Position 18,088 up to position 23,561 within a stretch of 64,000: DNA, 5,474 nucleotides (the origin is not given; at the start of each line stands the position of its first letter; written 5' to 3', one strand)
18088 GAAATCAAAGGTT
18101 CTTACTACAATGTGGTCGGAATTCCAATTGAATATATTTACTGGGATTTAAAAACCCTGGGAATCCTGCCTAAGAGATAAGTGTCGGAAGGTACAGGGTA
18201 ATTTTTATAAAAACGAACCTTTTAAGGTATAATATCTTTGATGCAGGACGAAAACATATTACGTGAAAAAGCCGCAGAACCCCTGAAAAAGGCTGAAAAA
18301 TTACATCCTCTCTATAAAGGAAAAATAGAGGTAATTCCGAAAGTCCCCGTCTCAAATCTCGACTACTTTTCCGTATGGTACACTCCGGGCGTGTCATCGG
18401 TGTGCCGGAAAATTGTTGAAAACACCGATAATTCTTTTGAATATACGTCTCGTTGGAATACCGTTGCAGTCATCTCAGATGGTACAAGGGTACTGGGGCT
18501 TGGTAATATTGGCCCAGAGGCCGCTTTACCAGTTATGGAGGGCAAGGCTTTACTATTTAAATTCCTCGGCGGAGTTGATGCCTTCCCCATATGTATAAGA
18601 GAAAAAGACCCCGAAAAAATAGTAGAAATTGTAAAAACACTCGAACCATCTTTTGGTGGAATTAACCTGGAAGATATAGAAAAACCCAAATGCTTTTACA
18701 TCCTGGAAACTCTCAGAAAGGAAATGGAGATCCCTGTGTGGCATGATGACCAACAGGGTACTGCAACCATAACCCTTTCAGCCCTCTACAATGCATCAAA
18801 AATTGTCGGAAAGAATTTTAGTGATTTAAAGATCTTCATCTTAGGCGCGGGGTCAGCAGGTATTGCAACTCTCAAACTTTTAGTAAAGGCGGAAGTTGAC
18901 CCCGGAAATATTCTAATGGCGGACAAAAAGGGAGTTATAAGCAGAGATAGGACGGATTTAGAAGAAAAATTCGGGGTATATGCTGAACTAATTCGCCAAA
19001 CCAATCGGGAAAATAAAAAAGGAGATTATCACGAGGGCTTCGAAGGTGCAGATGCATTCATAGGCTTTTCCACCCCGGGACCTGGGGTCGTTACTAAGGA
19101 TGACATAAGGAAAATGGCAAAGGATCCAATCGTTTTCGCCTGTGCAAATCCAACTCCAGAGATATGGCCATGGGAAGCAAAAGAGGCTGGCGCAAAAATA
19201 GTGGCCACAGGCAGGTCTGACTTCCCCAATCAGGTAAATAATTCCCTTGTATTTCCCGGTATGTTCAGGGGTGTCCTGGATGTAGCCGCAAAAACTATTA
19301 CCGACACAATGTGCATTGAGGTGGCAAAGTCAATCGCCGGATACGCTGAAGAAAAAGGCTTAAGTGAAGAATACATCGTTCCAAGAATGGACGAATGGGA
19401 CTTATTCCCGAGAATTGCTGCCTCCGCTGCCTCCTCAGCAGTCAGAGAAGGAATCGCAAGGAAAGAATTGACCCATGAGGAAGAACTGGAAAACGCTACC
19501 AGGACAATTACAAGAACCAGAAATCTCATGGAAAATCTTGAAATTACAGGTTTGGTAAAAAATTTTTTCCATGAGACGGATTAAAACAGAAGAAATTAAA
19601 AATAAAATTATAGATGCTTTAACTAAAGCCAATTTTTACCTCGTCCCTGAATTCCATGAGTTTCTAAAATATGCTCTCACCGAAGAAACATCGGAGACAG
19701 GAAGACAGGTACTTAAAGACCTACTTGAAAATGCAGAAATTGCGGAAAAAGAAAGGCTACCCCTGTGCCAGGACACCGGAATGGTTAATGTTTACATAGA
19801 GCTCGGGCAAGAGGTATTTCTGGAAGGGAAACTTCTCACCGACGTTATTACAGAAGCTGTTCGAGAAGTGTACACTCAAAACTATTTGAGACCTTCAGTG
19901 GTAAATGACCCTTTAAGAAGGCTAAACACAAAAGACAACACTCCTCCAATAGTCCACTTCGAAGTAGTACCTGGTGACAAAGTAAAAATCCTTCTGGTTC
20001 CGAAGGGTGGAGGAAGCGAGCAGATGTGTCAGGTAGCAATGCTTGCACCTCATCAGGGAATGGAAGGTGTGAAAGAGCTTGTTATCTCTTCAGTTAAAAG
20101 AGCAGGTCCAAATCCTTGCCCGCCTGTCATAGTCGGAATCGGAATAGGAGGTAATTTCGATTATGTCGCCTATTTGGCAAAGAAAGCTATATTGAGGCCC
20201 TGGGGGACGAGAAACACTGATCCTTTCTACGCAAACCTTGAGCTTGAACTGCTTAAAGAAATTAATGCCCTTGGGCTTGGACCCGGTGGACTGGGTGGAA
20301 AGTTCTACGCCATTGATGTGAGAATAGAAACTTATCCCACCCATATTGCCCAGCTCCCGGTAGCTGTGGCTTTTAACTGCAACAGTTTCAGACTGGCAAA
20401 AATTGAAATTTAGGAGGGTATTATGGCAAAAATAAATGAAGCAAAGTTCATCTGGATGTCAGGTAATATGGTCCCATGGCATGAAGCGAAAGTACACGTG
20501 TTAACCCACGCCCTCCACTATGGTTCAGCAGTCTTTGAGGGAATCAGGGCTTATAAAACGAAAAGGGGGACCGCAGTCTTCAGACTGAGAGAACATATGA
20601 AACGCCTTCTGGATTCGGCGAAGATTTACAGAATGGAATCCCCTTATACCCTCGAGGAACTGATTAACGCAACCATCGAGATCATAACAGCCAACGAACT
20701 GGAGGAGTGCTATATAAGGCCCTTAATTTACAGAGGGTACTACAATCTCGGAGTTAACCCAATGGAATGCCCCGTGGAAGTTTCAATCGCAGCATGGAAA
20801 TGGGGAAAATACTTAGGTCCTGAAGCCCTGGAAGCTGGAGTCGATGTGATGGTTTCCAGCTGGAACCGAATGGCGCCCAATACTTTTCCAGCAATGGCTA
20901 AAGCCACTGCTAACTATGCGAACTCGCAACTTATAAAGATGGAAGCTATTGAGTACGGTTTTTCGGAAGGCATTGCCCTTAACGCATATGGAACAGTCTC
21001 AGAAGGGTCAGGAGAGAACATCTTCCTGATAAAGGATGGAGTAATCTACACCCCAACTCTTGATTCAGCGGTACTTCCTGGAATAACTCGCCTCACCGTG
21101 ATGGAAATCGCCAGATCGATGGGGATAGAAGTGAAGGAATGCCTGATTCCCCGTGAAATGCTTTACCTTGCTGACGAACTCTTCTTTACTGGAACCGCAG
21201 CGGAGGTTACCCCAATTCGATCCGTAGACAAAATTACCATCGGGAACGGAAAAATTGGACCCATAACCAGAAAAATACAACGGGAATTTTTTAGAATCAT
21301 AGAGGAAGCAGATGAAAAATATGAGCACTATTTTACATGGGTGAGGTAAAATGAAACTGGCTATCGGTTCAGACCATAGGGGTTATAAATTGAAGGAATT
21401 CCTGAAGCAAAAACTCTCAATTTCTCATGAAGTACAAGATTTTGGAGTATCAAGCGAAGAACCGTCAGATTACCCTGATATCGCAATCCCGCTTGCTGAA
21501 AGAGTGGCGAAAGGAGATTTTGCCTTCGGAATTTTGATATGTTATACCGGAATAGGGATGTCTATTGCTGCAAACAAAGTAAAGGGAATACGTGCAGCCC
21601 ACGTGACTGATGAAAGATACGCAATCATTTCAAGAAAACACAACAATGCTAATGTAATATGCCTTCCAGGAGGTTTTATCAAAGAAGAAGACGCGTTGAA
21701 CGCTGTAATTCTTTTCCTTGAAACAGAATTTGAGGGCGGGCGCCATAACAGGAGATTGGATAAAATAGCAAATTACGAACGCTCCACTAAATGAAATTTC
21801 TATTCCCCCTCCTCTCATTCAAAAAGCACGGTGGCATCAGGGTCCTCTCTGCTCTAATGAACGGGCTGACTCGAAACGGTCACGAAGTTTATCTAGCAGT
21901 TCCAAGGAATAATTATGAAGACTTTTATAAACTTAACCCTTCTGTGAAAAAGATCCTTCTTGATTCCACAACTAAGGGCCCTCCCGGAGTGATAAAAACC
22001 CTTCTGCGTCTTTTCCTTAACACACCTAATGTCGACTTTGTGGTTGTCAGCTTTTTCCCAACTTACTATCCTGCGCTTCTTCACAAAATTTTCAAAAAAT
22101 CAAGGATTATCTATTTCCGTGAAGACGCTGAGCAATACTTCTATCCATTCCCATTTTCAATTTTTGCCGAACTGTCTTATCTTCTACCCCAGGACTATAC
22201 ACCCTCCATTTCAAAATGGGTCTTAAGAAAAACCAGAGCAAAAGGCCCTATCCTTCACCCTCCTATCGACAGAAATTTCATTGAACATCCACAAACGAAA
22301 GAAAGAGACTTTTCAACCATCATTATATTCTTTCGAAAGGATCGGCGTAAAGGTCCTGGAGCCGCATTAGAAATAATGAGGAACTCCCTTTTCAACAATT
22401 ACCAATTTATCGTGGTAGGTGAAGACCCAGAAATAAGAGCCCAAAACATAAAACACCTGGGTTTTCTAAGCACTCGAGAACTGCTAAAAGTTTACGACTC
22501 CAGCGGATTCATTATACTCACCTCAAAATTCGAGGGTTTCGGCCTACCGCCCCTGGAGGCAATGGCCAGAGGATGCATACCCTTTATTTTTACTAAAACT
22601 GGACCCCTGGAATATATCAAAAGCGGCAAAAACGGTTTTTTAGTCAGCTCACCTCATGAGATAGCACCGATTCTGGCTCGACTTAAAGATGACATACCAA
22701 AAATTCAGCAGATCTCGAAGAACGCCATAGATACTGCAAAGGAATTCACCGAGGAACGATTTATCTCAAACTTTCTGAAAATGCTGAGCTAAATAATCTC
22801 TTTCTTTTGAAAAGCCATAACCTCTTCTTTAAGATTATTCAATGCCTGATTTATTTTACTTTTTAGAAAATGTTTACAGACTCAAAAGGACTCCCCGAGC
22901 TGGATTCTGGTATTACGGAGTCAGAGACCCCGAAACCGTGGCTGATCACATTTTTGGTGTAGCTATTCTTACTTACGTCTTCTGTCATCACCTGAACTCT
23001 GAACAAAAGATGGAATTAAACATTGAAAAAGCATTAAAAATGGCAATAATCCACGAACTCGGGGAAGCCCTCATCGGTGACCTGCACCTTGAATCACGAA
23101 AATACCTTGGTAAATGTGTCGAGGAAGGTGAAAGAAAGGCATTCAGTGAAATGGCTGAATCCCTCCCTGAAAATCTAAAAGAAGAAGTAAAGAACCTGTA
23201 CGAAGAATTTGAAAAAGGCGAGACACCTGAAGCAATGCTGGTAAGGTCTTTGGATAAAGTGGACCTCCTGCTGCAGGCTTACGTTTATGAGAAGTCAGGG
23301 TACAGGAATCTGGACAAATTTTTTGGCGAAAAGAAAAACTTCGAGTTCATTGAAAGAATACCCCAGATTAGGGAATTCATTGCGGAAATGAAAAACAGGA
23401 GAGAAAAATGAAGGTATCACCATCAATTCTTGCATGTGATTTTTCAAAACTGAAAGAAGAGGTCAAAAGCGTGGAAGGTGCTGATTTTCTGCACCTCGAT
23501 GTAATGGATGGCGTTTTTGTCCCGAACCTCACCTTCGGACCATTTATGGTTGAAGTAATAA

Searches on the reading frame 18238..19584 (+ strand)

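Call 66: search_protein_families(library=pfam, proteins=[window:18238-19584:+], max_evalue=0.00001)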
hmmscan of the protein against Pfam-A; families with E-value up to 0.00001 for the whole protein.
window:18238-19584:+ (448 aa): 2 families
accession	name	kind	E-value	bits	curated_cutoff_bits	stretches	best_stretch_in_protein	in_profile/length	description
PF00390.24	malic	-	8e-29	101.2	23.1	1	28-160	2-182/182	Malic enzyme, N-terminal domain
PF03949.21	Malic_M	-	1.1e-28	100.7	23.5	1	173-387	2-242/258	Malic enzyme, NAD binding domain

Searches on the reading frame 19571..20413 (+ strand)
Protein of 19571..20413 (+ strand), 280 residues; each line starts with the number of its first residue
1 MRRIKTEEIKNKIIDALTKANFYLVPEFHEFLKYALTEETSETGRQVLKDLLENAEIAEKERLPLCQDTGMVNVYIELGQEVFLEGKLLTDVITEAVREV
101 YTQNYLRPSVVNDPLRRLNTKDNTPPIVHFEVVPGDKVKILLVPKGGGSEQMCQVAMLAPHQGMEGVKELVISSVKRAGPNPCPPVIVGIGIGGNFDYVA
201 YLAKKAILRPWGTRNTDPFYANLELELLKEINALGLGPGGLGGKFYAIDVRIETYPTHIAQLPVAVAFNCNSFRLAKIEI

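Call 67: search_protein_families(library=pfam, proteins=[window:19571-20413:+], max_evalue=0.00001)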
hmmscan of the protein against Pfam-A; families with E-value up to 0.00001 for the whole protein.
window:19571-20413:+ (280 aa): 1 family
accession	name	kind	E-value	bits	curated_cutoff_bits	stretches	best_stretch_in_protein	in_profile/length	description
PF05681.19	Fumerase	-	2.4e-105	352.1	25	1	12-278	3-269/270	Fumarate hydratase (Fumerase)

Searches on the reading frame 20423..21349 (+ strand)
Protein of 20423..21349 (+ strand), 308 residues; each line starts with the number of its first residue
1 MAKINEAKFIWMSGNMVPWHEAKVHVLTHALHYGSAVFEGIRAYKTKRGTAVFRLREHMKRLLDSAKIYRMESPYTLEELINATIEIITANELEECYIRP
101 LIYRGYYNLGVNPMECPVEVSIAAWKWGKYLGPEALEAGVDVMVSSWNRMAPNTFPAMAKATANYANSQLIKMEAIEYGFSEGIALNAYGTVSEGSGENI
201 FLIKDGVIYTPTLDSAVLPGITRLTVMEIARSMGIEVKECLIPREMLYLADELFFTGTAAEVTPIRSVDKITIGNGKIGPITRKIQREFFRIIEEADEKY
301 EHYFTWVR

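Call 67: search_protein_families(library=pfam, proteins=[window:20423-21349:+], max_evalue=0.00001)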
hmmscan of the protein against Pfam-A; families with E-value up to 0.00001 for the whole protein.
window:20423-21349:+ (308 aa): 1 family
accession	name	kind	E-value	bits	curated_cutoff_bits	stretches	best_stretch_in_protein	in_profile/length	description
PF01063.24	Aminotran_4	-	3.9e-47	161.4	28.5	1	37-268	2-223/223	Amino-transferase class IV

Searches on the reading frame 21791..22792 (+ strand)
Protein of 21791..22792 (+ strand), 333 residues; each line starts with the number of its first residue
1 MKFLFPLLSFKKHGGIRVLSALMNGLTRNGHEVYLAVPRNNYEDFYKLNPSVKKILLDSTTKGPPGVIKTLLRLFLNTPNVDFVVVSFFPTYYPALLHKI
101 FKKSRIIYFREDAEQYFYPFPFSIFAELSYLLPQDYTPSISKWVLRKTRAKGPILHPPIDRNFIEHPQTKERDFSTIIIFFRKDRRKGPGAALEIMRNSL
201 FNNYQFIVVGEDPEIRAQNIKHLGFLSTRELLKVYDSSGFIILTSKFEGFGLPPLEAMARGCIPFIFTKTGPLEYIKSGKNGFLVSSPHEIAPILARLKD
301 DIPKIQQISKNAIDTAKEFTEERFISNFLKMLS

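Call 67: search_protein_families(library=pfam, proteins=[window:21791-22792:+], max_evalue=0.00001)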
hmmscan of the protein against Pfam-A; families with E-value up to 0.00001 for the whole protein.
window:21791-22792:+ (333 aa): 2 families
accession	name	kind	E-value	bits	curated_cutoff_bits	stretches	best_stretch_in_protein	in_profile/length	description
PF00534.26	Glycos_transf_1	-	2.5e-18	66.6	26.4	1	171-313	12-170/172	Glycosyl transferases group 1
PF13692.12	Glyco_trans_1_4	-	1.3e-13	51.9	27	1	187-299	15-140/142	Glycosyl transferases group 1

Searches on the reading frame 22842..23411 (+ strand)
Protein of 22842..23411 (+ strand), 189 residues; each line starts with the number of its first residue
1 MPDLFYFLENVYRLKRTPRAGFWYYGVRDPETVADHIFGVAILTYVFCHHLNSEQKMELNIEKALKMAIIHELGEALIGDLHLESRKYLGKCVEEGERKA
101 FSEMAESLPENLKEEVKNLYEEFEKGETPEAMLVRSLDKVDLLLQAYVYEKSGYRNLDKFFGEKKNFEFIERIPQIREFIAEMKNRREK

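Call 67: search_protein_families(library=pfam, proteins=[window:22842-23411:+], max_evalue=0.00001)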
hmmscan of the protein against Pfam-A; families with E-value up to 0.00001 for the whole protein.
window:22842-23411:+ (189 aa): 3 families
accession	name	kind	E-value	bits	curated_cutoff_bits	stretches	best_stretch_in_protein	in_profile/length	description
PF13023.12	HD_3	-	2.1e-32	112.7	22.5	1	13-161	3-150/165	HD domain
PF12917.13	YfbR-like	-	3.2e-15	56.7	25.9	1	7-162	2-157/182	5'-deoxynucleotidase YfbR-like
PF01966.28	HD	-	2.2e-08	34.8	22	1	33-141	1-114/116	HD domain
